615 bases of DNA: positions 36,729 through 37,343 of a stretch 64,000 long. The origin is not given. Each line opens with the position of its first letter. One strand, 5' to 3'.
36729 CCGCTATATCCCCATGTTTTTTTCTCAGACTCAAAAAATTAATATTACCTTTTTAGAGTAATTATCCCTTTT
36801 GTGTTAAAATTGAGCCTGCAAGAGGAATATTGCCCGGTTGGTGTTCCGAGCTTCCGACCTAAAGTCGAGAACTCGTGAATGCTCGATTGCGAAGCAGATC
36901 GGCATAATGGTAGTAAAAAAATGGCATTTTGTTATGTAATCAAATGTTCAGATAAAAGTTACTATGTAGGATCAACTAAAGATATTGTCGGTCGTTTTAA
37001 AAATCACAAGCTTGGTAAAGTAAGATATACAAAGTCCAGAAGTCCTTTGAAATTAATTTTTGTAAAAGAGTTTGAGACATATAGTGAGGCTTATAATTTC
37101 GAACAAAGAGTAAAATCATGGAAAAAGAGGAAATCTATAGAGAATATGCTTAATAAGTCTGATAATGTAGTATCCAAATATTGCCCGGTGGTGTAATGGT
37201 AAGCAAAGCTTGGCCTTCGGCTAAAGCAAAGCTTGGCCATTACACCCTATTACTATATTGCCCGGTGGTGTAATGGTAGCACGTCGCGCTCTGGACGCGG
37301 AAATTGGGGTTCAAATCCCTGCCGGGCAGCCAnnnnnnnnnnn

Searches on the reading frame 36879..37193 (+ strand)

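Call 82: search_protein_families(library=pfam, proteins=[window:36879-37193:+], max_evalue=0.001)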
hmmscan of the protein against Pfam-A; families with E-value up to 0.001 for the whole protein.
window:36879-37193:+ (105 aa): 1 family
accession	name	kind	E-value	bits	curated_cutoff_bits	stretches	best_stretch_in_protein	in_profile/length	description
PF01541.30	GIY-YIG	-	8.2e-18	64.9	22.6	1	16-85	2-75/78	GIY-YIG catalytic domain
